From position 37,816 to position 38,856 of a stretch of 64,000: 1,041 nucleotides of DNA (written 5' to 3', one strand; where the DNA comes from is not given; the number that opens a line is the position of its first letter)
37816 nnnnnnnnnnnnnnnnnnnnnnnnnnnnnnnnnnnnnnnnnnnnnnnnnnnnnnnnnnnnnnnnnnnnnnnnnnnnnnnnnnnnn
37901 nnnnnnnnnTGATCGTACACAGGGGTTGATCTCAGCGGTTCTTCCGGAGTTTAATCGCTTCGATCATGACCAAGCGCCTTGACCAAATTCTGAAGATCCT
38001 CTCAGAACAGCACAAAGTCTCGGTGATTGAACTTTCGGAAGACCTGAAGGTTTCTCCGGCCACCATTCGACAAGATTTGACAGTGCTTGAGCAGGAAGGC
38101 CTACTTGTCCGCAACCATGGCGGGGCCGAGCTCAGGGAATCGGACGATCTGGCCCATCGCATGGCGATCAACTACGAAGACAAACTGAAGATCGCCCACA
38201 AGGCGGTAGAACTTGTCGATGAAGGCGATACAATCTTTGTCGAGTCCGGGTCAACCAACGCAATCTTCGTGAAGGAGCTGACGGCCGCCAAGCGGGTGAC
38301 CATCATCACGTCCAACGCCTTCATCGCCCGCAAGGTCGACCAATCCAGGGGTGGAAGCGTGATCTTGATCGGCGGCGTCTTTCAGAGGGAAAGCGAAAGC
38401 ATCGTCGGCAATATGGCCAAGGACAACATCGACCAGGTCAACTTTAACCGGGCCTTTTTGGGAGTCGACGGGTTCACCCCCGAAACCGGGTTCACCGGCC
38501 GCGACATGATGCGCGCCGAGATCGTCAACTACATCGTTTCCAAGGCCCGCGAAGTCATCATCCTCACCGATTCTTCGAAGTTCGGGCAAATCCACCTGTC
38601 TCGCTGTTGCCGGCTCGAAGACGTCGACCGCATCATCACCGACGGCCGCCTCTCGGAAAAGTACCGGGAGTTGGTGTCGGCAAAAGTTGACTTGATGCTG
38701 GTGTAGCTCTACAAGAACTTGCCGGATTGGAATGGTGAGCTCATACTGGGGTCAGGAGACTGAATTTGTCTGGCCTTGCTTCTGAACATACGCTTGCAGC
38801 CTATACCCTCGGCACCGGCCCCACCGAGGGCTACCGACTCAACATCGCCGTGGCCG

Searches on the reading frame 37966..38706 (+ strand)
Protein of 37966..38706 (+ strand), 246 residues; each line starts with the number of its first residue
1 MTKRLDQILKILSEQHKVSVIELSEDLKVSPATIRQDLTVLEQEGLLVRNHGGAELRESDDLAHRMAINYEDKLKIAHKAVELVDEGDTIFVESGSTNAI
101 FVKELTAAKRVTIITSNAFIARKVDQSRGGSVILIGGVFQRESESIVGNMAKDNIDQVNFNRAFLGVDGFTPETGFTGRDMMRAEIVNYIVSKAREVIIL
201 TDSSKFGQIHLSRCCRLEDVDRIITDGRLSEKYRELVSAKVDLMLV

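Call 4: search_protein_families(library=pfam, proteins=[window:37966-38706:+])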
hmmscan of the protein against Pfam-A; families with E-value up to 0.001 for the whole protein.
window:37966-38706:+ (246 aa): 11 families
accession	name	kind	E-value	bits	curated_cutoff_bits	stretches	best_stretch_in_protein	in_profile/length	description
PF00455.28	DeoRC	-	1.7e-47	161.8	31.8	1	69-226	2-159/160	DeoR C terminal sensor domain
PF08220.18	HTH_DeoR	-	2e-18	66.3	21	1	4-59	1-56/57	DeoR-like helix-turn-helix domain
PF08279.18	HTH_11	-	1.2e-08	35.1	25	1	4-47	1-45/55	HTH domain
PF01022.26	HTH_5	-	1.2e-06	28.7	22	1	7-47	6-45/47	Bacterial regulatory protein, arsR family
PF01325.25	Fe_dep_repress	-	3e-06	27.8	26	1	5-50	10-55/60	Iron dependent repressor, N-terminal DNA binding domain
PF00392.27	GntR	-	4.2e-05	23.5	27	1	12-53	18-60/64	Bacterial regulatory proteins, gntR family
PF01047.28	MarR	-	0.00027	21.2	24.6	1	8-51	8-51/59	MarR family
PF13412.12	HTH_24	-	0.0005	20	21.9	0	7-47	7-47/48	Winged helix-turn-helix DNA-binding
PF06971.19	Put_DNA-bind_N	-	0.00064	20.2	27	0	8-38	16-48/49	Putative DNA-binding protein N-terminus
PF09012.17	FeoC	-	0.00078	20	21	0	5-53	2-50/69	FeoC like transcriptional regulator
PF09339.16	HTH_IclR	-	0.00097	19.3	22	0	7-50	7-51/52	IclR helix-turn-helix domain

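Call 5: search_protein_families(library=ncbifam, proteins=[window:37966-38706:+])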
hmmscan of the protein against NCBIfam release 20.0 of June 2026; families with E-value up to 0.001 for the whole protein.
window:37966-38706:+ (246 aa): 20 families
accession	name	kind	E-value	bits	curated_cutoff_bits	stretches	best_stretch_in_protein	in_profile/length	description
NF040887.2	trans_reg_YciT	exception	1.2e-72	244.5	450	1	1-238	1-237/246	DNA-binding transcriptional regulator YciT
NF041397.1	TranRegGlpR_Halo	equivalog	1.2e-49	169.3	300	1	3-239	5-244/253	HTH-type transcriptional regulator GlpR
NF040755.1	AgaR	equivalog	7.1e-47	159.7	260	1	3-246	6-256/256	transcriptional repressor AgaR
NF007753.1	PRK10434.1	equivalog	4.1e-45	154.3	350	1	3-244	5-251/253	glucitol operon DNA-binding transcriptional repressor SrlR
NF007316.0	PRK09802.1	equivalog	4.1e-41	140.9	351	1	3-245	17-266/269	DeoR family transcriptional regulator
NF010034.0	PRK13509.1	equivalog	6.6e-31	107.6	244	1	3-228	5-232/251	HTH-type transcriptional regulator UlaR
NF040890.1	trans_reg_YgbI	equivalog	2.2e-30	106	400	1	3-244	5-250/253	DNA-binding transcriptional repressor YgbI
NF008154.0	PRK10906.1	equivalog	4.6e-30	104.8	331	1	2-228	4-233/252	DeoR/GlpR family transcriptional regulator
NF007961.0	PRK10681.1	equivalog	1e-23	84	244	1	3-240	7-246/252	DNA-binding transcriptional repressor DeoR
NF007720.0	PRK10411.1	equivalog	3.6e-23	82.1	259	1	3-228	4-234/243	L-fucose operon activator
NF033788.1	HTH_metalloreg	subfamily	2e-06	27.5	55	1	7-53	15-61/77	metalloregulator ArsR/SmtB family transcription factor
TIGR00331.1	hrcA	equivalog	4.7e-05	23.1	197.2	1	25-51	31-57/338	heat-inducible transcriptional repressor HrcA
NF001924.0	PRK00702.1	equivalog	7.9e-05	22.1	192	1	71-110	6-45/223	ribose-5-phosphate isomerase RpiA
NF040939.2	trans_reg_lrs14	equivalog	9.7e-05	22.4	90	1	8-51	26-70/103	Lrs14 family HTH-type transcriptional regulator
NF053704.1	TransRegCcpNBacil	equivalog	0.00014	21.3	260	1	1-47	3-49/208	transcriptional regulator CcpN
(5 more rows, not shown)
